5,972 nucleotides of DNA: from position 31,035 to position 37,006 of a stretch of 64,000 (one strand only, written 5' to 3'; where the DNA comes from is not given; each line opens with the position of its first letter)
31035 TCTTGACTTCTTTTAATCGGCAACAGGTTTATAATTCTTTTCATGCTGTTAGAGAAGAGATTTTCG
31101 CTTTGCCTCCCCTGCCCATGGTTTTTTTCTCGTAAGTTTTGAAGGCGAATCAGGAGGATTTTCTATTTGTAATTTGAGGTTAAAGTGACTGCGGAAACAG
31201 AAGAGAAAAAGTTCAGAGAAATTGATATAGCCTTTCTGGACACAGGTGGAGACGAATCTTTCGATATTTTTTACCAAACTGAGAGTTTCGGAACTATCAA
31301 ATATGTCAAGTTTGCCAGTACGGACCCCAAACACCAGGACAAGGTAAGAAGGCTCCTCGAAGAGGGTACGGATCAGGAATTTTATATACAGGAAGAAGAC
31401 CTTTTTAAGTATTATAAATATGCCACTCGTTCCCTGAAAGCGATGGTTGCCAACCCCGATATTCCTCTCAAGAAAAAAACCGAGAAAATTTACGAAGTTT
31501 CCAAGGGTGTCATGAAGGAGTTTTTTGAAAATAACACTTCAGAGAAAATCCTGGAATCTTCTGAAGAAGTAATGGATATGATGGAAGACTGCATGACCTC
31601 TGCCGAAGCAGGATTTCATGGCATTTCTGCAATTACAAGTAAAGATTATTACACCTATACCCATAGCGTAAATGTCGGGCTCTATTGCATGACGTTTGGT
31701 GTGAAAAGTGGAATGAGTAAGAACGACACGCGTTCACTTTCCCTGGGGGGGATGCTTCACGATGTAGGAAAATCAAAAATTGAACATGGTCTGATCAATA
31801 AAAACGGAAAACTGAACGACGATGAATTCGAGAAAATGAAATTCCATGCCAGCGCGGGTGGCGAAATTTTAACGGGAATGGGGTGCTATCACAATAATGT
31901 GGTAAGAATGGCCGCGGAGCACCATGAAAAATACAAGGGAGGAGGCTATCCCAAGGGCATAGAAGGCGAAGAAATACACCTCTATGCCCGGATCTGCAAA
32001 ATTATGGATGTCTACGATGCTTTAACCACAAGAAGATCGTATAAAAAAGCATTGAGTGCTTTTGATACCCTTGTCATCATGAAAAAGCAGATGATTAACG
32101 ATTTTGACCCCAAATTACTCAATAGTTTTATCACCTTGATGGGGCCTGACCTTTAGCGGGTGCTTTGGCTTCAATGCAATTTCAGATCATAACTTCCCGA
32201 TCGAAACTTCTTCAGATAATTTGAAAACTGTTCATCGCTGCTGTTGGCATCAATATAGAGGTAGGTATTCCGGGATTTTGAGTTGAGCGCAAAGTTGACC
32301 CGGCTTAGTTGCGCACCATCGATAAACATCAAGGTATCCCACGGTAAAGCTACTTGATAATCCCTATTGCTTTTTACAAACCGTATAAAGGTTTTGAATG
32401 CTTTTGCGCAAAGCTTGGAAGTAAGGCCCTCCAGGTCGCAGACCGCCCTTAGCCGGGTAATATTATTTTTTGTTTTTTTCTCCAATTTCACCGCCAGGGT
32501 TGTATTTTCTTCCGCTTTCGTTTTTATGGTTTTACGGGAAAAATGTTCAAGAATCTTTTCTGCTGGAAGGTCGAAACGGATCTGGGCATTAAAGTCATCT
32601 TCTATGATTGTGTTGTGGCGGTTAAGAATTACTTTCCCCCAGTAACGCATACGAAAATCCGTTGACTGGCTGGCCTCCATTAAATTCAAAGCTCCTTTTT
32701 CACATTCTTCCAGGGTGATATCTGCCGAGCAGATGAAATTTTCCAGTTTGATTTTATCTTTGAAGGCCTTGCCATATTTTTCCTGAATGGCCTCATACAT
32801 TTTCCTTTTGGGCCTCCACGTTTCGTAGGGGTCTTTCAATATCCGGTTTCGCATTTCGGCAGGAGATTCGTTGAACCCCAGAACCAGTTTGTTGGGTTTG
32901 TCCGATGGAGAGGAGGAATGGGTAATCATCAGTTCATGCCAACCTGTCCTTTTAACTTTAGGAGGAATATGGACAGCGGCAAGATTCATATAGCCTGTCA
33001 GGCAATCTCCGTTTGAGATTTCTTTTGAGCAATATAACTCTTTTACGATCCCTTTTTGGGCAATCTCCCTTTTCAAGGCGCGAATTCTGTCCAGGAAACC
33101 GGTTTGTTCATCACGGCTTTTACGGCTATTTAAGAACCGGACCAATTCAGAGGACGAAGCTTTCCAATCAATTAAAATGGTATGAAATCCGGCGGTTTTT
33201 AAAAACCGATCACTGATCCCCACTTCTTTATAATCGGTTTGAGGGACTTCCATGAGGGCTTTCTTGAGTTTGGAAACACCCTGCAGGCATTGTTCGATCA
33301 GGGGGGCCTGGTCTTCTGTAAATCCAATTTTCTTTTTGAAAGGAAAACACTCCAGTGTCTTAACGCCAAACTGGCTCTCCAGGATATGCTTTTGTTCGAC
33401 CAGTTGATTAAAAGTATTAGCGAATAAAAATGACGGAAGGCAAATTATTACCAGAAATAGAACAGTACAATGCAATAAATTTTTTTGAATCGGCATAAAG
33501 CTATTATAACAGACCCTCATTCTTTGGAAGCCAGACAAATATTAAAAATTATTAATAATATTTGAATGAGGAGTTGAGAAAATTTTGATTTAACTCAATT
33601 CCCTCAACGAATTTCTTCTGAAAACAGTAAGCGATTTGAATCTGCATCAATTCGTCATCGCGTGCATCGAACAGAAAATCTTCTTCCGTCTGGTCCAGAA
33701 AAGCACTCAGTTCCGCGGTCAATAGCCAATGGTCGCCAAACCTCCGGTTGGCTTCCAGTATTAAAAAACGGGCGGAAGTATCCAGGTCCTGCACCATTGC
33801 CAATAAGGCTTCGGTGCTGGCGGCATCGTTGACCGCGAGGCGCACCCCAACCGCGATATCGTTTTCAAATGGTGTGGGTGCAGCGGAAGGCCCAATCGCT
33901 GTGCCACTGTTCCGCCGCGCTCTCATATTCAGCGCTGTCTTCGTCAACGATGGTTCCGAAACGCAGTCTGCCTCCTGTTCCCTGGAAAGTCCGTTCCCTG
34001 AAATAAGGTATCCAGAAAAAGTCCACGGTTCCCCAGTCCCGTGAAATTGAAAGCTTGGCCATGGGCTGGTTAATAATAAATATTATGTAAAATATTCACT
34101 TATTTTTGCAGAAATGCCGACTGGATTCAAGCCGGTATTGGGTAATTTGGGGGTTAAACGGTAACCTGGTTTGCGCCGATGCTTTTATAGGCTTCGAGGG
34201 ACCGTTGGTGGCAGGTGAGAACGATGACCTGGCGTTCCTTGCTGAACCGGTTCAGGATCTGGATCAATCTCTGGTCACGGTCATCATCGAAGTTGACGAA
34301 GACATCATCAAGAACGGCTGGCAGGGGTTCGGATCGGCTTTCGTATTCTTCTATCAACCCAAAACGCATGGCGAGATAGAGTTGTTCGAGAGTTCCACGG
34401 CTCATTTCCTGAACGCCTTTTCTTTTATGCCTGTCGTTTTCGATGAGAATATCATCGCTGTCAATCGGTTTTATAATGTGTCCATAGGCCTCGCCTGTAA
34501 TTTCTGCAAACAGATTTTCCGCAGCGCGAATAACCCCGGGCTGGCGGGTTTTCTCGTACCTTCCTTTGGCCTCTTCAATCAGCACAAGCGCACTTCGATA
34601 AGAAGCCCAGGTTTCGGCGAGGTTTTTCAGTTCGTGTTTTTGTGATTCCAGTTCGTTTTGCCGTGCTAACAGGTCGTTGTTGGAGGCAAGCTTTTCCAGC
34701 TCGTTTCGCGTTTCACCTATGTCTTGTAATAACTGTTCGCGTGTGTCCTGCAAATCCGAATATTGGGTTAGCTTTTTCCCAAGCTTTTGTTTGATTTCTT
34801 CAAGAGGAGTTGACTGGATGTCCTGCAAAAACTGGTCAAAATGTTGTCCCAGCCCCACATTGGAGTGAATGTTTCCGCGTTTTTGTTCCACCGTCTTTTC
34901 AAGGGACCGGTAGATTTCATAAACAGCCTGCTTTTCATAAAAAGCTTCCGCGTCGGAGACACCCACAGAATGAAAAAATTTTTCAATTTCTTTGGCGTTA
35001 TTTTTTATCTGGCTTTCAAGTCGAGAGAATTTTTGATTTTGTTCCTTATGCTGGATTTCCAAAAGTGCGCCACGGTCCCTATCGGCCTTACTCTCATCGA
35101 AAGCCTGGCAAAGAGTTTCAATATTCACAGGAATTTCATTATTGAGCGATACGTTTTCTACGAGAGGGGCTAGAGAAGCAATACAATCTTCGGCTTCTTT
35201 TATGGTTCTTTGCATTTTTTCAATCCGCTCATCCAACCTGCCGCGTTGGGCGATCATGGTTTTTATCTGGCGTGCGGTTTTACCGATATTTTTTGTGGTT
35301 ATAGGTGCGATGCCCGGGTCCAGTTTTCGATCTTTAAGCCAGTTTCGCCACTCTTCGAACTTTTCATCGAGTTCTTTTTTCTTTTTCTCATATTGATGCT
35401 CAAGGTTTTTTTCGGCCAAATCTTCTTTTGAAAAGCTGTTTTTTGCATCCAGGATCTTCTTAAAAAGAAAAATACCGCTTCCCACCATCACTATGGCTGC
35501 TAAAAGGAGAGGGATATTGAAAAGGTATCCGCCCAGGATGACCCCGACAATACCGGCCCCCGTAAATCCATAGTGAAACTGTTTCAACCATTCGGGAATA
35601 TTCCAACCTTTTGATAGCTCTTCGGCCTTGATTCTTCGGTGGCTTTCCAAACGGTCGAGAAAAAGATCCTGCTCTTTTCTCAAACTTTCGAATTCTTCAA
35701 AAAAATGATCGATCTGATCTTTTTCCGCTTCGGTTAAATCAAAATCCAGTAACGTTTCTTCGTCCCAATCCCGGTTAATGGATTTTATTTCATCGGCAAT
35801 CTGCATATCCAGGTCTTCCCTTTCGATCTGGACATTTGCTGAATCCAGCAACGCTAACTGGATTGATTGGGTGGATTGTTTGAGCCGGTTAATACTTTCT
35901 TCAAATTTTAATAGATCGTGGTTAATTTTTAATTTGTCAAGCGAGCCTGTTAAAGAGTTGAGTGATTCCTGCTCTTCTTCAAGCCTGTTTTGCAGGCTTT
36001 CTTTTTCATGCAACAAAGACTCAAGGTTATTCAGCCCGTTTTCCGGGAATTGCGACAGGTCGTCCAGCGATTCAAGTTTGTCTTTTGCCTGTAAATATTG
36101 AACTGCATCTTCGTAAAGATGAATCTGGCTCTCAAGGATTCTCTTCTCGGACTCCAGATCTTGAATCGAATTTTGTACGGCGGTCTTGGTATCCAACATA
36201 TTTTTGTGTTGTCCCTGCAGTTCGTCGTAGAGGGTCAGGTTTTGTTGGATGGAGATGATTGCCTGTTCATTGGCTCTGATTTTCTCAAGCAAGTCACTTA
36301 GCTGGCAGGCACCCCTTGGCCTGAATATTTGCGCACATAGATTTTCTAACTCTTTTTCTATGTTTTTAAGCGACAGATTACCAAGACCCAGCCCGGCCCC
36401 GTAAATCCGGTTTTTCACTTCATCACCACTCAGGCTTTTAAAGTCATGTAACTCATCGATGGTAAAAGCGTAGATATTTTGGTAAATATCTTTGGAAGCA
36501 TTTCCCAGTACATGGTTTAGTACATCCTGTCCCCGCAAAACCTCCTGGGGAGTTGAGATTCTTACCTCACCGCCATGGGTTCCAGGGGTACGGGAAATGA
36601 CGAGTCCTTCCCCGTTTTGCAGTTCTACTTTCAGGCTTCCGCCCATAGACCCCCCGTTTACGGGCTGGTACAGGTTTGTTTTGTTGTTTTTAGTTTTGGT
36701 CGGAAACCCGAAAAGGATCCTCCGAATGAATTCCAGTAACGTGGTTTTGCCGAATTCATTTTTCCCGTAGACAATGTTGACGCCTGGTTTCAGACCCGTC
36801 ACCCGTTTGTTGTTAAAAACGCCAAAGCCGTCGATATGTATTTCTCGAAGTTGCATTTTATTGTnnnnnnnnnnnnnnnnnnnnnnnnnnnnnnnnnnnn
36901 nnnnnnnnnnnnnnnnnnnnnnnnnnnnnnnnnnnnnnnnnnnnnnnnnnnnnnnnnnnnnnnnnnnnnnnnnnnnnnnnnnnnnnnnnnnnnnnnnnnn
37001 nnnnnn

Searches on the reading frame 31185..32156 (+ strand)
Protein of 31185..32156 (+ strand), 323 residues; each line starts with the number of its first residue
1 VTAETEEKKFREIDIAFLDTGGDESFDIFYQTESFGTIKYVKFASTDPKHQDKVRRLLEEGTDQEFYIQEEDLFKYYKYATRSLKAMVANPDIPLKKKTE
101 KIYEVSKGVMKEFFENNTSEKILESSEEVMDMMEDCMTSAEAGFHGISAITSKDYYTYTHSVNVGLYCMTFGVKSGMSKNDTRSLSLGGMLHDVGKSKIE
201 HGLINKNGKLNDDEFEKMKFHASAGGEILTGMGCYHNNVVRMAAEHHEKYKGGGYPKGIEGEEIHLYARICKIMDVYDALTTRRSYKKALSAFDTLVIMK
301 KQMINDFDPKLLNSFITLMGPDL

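Call 91: search_protein_families(library=pfam, proteins=[window:31185-32156:+], max_evalue=0.5)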
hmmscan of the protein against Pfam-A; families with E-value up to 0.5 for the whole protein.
window:31185-32156:+ (323 aa): 4 families
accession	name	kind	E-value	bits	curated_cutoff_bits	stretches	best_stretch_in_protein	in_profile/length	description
PF13487.12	HD_5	-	2.5e-27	96.1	27.2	1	150-311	7-170/170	HD domain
PF01966.28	HD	-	1.8e-16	60.9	22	1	157-279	1-115/116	HD domain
PF00233.25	PDEase_I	-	0.038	14.1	24.8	0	85-145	151-213/238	3'5'-cyclic nucleotide phosphodiesterase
PF08668.18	HDOD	-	0.085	12.8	22.9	1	158-198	96-134/196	HDOD domain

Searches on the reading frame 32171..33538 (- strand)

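Call 47: search_protein_families(library=pfam, proteins=[window:32171-33538:-], max_evalue=0.0001)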
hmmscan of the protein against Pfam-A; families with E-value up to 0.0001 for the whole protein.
window:32171-33538:- (455 aa): 0 families

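Call 91: search_protein_families(library=pfam, proteins=[window:32171-33538:-], max_evalue=0.5)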
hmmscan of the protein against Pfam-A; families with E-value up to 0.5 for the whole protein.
window:32171-33538:- (455 aa): 2 families
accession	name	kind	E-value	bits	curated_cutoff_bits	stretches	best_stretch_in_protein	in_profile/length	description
PF23316.1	Ig_DLEC1_6th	-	0.081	13.5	27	1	326-377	47-98/105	DLEC1 sixth Ig-like domain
PF21104.3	Glyco_hydro_78_N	-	0.18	11.8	27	1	197-241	47-89/142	Glycosyl hydrolase family 78 alpha-rhamnosidase N-terminal domain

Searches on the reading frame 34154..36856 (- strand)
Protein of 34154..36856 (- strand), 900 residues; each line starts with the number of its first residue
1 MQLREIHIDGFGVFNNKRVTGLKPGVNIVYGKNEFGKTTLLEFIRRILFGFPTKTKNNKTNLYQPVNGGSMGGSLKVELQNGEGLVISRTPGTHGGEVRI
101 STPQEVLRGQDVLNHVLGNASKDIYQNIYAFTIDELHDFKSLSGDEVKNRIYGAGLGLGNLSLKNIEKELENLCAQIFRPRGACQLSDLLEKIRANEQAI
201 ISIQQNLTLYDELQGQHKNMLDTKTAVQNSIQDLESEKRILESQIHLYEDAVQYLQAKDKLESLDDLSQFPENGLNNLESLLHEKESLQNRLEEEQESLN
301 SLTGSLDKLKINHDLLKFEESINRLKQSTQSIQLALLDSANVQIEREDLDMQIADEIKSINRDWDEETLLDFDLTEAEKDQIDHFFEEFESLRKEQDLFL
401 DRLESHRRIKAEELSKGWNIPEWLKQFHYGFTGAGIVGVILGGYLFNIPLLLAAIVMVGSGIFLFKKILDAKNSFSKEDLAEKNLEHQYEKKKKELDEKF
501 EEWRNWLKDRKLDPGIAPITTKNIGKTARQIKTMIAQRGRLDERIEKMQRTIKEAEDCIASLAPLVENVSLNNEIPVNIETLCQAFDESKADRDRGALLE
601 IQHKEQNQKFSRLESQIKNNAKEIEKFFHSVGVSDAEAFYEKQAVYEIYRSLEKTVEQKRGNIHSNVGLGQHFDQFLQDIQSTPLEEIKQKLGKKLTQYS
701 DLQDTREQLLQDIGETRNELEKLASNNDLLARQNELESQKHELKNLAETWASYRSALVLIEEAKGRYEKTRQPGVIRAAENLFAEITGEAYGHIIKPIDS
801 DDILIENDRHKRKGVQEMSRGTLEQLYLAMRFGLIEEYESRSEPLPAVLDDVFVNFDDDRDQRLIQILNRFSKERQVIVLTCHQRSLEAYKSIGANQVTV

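Call 8: search_protein_families(library=pfam, proteins=[window:34154-36856:-], max_evalue=0.001)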
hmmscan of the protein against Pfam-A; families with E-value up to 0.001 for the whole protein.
window:34154-36856:- (900 aa): 3 families
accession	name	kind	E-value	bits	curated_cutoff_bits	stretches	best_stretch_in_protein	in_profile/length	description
PF13514.12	AAA_27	-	6.7e-16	58.9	22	1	1-198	1-191/206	AAA domain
PF02463.25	SMC_N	-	9.5e-10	38.7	40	1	338-890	135-205/220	RecF/RecN/SMC N terminal domain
PF13476.12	AAA_23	-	2.1e-08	35.5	27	1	5-237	1-199/201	AAA domain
